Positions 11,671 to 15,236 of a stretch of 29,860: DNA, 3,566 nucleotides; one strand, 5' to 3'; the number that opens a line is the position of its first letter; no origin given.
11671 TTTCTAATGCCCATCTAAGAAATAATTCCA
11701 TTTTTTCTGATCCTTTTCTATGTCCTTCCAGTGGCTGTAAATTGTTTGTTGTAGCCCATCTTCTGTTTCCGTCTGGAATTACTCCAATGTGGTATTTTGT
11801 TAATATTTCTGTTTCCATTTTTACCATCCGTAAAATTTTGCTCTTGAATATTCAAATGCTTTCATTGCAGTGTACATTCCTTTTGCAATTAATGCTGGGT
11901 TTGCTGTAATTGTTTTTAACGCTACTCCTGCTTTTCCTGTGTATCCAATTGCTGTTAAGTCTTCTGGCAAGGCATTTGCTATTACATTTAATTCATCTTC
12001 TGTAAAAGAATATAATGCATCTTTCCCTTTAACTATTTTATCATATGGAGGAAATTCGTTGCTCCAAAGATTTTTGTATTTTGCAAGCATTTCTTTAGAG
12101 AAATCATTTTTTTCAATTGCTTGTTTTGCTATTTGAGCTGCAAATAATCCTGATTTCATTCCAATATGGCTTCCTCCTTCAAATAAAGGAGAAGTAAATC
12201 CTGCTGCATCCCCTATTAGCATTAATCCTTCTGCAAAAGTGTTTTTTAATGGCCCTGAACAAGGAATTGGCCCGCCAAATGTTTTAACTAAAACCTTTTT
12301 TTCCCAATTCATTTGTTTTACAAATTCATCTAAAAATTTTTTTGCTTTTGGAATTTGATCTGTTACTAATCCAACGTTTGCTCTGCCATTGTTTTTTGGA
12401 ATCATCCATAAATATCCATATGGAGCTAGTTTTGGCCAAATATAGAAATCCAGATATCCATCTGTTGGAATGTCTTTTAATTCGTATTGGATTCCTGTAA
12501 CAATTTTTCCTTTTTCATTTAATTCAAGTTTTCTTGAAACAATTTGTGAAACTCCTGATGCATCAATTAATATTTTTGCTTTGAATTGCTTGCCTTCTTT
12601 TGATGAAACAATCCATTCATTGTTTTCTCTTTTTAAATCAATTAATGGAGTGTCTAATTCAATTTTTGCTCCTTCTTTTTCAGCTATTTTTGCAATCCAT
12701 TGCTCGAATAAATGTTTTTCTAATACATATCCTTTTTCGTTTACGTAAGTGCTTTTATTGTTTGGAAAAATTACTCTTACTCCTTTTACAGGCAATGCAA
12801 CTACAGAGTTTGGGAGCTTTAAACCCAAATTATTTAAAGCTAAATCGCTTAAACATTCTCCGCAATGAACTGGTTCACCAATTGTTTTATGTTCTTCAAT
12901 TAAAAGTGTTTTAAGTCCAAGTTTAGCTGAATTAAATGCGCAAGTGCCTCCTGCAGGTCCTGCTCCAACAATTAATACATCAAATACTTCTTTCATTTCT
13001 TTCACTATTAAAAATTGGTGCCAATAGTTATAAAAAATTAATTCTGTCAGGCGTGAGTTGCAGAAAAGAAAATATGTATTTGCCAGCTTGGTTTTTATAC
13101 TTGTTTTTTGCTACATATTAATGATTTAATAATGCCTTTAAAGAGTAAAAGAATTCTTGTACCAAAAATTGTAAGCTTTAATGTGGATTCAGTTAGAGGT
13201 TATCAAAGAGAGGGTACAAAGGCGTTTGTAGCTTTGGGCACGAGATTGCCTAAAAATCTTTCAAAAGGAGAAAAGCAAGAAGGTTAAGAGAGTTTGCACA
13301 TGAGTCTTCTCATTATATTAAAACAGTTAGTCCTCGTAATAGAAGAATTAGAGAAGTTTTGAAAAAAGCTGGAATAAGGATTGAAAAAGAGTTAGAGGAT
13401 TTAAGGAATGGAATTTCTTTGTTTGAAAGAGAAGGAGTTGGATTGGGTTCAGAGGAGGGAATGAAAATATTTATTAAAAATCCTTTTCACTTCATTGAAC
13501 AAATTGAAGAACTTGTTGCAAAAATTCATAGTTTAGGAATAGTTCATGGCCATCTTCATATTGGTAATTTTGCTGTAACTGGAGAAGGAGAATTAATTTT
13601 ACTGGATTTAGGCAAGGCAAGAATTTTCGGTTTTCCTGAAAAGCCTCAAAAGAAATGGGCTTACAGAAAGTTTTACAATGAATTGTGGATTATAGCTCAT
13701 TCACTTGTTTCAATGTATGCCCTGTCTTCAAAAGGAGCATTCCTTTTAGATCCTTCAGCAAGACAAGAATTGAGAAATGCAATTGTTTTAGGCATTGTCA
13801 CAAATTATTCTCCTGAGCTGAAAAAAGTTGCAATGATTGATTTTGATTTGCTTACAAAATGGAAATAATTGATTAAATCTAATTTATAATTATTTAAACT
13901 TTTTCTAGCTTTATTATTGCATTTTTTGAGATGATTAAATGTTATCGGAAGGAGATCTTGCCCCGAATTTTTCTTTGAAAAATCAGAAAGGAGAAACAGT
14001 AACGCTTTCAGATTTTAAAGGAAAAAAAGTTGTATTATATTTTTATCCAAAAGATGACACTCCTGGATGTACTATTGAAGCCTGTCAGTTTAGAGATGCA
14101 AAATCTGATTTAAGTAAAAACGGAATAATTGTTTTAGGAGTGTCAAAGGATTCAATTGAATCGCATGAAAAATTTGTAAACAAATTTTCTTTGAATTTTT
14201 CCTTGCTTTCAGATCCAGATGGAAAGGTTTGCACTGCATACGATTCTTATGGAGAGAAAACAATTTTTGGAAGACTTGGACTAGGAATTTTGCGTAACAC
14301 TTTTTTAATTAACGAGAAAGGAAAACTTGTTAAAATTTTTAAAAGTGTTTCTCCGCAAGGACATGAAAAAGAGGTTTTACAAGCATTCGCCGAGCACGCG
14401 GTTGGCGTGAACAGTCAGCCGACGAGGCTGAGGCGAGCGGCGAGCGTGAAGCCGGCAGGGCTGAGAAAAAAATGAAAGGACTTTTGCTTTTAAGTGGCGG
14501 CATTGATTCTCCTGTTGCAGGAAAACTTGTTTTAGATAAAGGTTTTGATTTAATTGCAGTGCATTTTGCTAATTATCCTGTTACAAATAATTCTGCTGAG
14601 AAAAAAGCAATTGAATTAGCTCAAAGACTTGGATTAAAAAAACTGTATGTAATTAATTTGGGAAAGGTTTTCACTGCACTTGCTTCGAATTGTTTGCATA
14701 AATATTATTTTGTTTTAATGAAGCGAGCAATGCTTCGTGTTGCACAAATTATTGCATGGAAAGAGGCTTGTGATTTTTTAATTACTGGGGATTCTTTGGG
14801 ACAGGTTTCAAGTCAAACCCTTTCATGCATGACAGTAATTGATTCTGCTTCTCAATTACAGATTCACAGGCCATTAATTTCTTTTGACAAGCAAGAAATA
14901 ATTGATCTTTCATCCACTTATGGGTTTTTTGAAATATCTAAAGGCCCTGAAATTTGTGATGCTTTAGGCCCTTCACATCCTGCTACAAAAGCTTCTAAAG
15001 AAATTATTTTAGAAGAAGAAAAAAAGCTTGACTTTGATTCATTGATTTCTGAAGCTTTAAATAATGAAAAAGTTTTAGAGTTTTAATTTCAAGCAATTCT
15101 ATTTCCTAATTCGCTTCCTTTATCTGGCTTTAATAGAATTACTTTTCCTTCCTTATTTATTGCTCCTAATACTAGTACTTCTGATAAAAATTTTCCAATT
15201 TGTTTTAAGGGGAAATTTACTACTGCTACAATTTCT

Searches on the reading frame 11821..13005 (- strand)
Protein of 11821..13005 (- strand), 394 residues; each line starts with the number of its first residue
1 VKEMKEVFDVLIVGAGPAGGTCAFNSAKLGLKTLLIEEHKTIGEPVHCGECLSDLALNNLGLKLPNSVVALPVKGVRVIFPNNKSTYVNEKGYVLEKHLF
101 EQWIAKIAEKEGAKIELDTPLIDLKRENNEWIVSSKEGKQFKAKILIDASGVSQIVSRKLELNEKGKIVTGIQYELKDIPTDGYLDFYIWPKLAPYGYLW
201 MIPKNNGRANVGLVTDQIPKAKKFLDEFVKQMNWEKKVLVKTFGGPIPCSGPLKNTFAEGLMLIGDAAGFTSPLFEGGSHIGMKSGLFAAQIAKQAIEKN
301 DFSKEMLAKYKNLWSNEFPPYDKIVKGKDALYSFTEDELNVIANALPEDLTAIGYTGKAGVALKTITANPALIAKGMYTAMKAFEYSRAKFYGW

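Call 20: search_protein_families(library=pfam, proteins=[window:11821-13005:-])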
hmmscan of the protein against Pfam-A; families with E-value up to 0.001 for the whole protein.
window:11821-13005:- (394 aa): 13 families
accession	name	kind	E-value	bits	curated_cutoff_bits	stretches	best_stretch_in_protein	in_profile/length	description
PF12831.13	FAD_oxidored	-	1.9e-12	47.6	27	1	9-156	1-150/416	FAD dependent oxidoreductase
PF22578.2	GGR_cat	-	4.5e-12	46.1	27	1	169-242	3-83/88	Geranylgeranyl reductase catalytic domain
PF01266.30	DAO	-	5.2e-11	43.1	27.9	1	87-213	138-269/353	FAD dependent oxidoreductase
PF07992.20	Pyr_redox_2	-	2.1e-09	37.6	26.1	1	8-46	1-35/291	Pyridine nucleotide-disulphide oxidoreductase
PF05834.18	Lycopene_cycl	-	2.5e-08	33.8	23.4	1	9-273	1-270/380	Lycopene cyclase protein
PF04820.20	Trp_halogenase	-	2.4e-07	30.4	21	1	89-315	149-372/458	Tryptophan halogenase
PF13738.12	Pyr_redox_3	-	4.2e-07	30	30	1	11-152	1-134/305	Pyridine nucleotide-disulphide oxidoreductase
PF03486.20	HI0933_like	-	6.3e-07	29.5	50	1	9-45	2-38/244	HI0933-like protein Rossmann domain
PF01134.28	GIDA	-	4.5e-06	26.4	22.1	1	9-152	1-150/391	Glucose inhibited division protein A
PF01946.23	Thi4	-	1.4e-05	24.9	26.2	1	8-49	18-60/235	Thi4 family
PF01494.25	FAD_binding_3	-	2.2e-05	24.3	22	1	9-166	3-173/349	FAD binding domain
PF00890.30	FAD_binding_2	-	2.9e-05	23.9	20.4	1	9-57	1-49/414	FAD binding domain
PF13450.12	NAD_binding_8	-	0.00012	22.7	21.9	1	12-43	1-32/68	NAD(P)-binding Rossmann-like domain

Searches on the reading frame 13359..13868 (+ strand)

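Call 7: search_protein_families(library=pfam, proteins=[window:13359-13868:+])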
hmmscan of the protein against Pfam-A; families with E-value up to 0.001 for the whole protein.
window:13359-13868:+ (169 aa): 1 family
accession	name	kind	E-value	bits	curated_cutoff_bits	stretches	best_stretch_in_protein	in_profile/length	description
PF06293.20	Kdo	-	0.0003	20.7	21.3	1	46-97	124-179/207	Lipopolysaccharide kinase (Kdo/WaaP) family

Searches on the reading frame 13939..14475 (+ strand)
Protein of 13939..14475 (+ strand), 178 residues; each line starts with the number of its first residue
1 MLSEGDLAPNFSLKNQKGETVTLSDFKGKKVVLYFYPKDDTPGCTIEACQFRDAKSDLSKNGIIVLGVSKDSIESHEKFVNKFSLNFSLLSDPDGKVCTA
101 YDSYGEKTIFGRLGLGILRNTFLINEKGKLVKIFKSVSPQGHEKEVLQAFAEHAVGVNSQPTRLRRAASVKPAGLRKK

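Call 7: search_protein_families(library=pfam, proteins=[window:13939-14475:+])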
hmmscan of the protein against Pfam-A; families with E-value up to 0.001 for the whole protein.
window:13939-14475:+ (178 aa): 4 families
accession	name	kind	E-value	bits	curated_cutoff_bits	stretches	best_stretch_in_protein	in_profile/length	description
PF00578.27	AhpC-TSA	-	1.7e-40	138.2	26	1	5-132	2-123/124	AhpC/TSA family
PF08534.16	Redoxin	-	1.1e-25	90.5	26.6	1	4-145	2-143/148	Redoxin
PF02630.20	SCO1-SenC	-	8.2e-05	23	22.8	0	10-98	3-97/134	SCO1/SenC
PF13911.12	AhpC-TSA_2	-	0.00045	21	27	1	52-100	3-51/114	AhpC/TSA antioxidant enzyme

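Call 14: find_encoding_contigs(protein=window:13939-14475:+, flank=10000, max_places=10)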
Protein window:13939-14475:+ (178 aa): 3 contigs read that carry it; 3 places shown.
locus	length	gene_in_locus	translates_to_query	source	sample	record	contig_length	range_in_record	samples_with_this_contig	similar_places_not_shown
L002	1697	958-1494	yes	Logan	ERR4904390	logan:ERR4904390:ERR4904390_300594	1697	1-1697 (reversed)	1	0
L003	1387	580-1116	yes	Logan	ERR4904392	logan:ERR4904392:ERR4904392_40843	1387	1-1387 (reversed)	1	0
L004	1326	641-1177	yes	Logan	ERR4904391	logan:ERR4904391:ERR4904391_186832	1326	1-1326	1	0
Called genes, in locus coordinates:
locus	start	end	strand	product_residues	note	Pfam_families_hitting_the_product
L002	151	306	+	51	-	-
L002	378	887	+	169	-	-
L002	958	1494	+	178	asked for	PF00578:AhpC-TSA, PF08534:Redoxin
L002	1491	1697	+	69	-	?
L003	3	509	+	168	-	?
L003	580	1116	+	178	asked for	PF00578:AhpC-TSA, PF08534:Redoxin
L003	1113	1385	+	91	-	?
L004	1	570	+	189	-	?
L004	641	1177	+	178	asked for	PF00578:AhpC-TSA, PF08534:Redoxin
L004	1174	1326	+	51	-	?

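Call 49: search_solved_structures(query=window:13939-14475:+, show_alignments=4, max_evalue=1e-10)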
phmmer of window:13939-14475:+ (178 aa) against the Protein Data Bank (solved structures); distinct sequences matched with E-value up to 1e-10: 19.
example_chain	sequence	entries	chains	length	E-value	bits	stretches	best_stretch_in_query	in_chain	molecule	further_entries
5enu_A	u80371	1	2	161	2e-33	118.6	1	9-149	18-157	Alkyl hydroperoxide reductase/ Thiol specific antioxidant/ Mal allergen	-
5iox_A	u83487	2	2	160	4e-31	111.1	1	16-154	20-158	Bacterioferritin comigratory protein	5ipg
5iiz_A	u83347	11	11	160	4e-31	111.1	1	16-154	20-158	Bacterioferritin comigratory protein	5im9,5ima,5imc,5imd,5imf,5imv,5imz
3gkk_A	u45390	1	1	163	4.2e-31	111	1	16-154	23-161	Bacterioferritin comigratory protein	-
5iph_A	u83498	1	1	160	5.5e-31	110.7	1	16-154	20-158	Bacterioferritin comigratory protein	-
3ixr_A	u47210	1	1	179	3.9e-30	107.9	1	20-154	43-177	Bacterioferritin comigratory protein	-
3gkn_A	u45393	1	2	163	7.8e-30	106.9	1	16-154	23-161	Bacterioferritin comigratory protein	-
5io2_A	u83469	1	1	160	1e-29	106.5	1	16-154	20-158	Bacterioferritin comigratory protein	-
3gkm_A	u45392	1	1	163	1.5e-29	106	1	16-154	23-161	Bacterioferritin comigratory protein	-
3drn_A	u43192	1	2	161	4.4e-28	101.2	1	1-151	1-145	Peroxiredoxin, bacterioferritin comigratory protein homolog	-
2ywn_A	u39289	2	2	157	9.7e-18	67.6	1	2-131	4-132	Peroxiredoxin-like protein | Peroxiredoxin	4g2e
5epf_A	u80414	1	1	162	2.1e-16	63.2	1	3-145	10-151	Peroxiredoxin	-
4eo3_A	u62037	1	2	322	2.4e-15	59.8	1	10-150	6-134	Bacterioferritin comigratory protein/NADH dehydrogenase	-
2cx3_A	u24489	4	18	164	8.3e-15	58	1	4-130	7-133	bacterioferritin comigratory protein | Thiol peroxidase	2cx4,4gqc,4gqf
2a4v_A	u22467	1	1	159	1.4e-14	57.3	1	3-149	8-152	Peroxiredoxin DOT5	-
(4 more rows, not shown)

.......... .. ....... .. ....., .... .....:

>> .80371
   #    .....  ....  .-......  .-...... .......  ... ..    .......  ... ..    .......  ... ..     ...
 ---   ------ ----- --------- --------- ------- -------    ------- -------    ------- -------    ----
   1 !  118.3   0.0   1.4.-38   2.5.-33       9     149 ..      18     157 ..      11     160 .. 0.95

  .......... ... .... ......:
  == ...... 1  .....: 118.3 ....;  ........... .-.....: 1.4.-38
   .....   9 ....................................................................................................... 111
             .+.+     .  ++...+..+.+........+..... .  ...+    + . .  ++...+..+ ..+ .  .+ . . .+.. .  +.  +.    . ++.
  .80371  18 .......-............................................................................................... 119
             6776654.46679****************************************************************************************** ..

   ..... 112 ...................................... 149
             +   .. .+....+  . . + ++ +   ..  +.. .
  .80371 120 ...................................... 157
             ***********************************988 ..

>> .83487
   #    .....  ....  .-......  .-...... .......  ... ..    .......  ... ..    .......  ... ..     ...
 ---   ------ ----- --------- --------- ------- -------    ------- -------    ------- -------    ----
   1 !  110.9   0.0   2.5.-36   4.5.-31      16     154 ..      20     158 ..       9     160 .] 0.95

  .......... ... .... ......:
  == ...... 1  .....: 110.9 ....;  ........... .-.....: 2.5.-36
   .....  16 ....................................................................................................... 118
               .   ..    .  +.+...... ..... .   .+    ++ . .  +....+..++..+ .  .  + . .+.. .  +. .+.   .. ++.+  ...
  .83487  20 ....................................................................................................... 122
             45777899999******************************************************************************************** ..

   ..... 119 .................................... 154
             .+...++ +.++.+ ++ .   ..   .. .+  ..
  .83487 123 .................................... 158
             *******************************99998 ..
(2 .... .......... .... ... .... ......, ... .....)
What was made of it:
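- Bcp homology to a Xanthomonas protein runs 5-6 codons into island A (call 49).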

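Call 77: search_protein_representatives(protein=window:13939-14475:+)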
Query: 178 residues. Proteins with E-value up to 0.001 (for the whole library): 21538; up to 1e-10: 8417; up to 1e-30: 551. The best 150 are listed.
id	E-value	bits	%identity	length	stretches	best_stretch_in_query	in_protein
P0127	5.5e-49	182.3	55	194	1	4-150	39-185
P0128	2.2e-48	180.3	59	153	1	2-149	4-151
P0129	1.5e-46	174.3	50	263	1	4-148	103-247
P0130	5.2e-46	172.6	51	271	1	1-163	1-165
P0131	7.6e-46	172.1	57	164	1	2-148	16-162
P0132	1.0e-45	171.7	49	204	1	2-169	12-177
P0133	7.4e-45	168.9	55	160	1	2-149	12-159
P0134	1.2e-44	168.2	56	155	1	7-148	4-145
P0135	1.4e-44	168.0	49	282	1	2-177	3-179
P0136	1.9e-44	167.6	50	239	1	3-177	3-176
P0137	2.4e-44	167.2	48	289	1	1-176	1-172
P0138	2.5e-44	167.1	56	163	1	2-149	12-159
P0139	3.6e-44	166.6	53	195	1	3-150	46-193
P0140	8.1e-44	165.5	52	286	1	2-148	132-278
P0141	2.3e-43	164.0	51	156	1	1-148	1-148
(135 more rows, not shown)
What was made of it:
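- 14383..14470 (+): Island A: a GC-rich segment that forms the last ~29 codons of the bcp ORF and ends in an ATGA overlap with thiI. It holds module 1 (14415-14436), degenerate further units (14437-14454 and 14454-14475, the last running past the island end into the ATGA overlap) and a 52-nt hairpin (14386-14437). Typical Bcp homologues end at query residues 148-154 (calls 49, 77).
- Ordinary Bcp proteins end at residues 148-154, so the bcp tail is an add-on (calls 49, 77).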

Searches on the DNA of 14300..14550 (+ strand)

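Call 46: search_rna_families(source=window, start=14300, end=14550, threshold=evalue, max_evalue=10)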
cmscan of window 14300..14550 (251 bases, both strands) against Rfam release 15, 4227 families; matches with E-value up to 10: 2.
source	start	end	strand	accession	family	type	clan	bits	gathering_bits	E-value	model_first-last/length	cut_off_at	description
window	14322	14370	+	RF02098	DGCR5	Gene; lncRNA;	-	15.4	50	1.5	18-49/49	no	DiGeorge syndrome critical region gene 5 conserved region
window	14325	14394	-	RF00087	SNORD26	Gene; snRNA; snoRNA; CD-box;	CL00050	13.9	44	3.3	1-76/76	no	Small nucleolar RNA SNORD26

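Call 51: search_dna_similar(query=window:14377-14472:+, collection=plasmids, mode=distant, max_evalue=10, max_rows=10)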
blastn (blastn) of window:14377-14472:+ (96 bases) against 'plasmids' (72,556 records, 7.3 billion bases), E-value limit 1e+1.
Records with a match: 169; places in all: 171; records where one place covers at least 80% of the query: 0.
Best place of each record, by identity: >=99% 54; 95-99% 7; 90-95% 11; 80-90% 95; 60-80% 2.
By first word of the organism name: Sinorhizobium 54; Rhizobium 46; Streptomyces 11; Mesorhizobium 6; Azospirillum 5; Rhodococcus 5; Burkholderia 4; Curtobacterium 3; Roseateles 2; Shinella 2; and 27 more.
By predicted mobility (MOB-suite, as given by PLSDB): non-mobilizable 76; mobilizable 54; conjugative 39.
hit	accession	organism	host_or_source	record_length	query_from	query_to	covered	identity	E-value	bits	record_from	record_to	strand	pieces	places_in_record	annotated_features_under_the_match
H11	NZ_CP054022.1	Rhizobium indicum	Pisum sativum l. (pea),Pure culture,Pea ...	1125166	12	58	49%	83.3%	5e-3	46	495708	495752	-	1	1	record has no annotation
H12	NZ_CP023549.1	Rhodobacter sp. CZR27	cell culture,paddy soil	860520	42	92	53%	76.5%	8e-1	39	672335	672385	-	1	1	ABC transporter permease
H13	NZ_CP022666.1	Rhizobium leguminosarum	single cell,root nodules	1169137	12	58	49%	81.3%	2e-1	42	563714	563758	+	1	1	record has no annotation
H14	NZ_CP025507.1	Rhizobium leguminosarum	Pisum sativum,pea nodule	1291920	12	58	49%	81.3%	2e-1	42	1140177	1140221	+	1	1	record has no annotation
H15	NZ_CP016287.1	Rhizobium leguminosarum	Vavilovia formosa,cell culture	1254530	12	58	49%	81.3%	2e-1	42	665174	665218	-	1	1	record has no annotation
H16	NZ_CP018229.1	Rhizobium leguminosarum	Vavilovia formosa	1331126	12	58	49%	81.3%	2e-1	42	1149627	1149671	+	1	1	record has no annotation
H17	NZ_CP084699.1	Rhizobium ruizarguesonis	Pisum sativum L.,Cell culture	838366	12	58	49%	81.3%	2e-1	42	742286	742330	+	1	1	iron chelate uptake ABC transporter family permease subunit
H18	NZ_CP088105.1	Rhizobium ruizarguesonis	cell culture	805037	12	58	49%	81.3%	2e-1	42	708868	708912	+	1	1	iron chelate uptake ABC transporter family permease subunit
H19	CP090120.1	Rhizobium leguminosarum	Trifolium ambiguum,Cell culture,Plant ...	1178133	12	58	49%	81.3%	2e-1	42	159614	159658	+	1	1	iron ABC transporter permease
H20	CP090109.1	Rhizobium leguminosarum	Trifolium ambiguum,Cell culture,Plant ...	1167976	12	58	49%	81.3%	2e-1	42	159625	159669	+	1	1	iron ABC transporter permease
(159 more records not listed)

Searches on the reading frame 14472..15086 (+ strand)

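Call 7: search_protein_families(library=pfam, proteins=[window:14472-15086:+])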
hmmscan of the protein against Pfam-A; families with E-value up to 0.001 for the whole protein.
window:14472-15086:+ (204 aa): 2 families
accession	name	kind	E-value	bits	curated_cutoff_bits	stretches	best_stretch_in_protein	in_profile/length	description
PF02568.20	ThiI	-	2.7e-50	171.2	20.5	1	2-188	5-197/197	Thiamine biosynthesis protein (ThiI)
PF06508.19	QueC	-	7.9e-08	32.5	22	1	4-76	3-72/210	Queuosine biosynthesis protein QueC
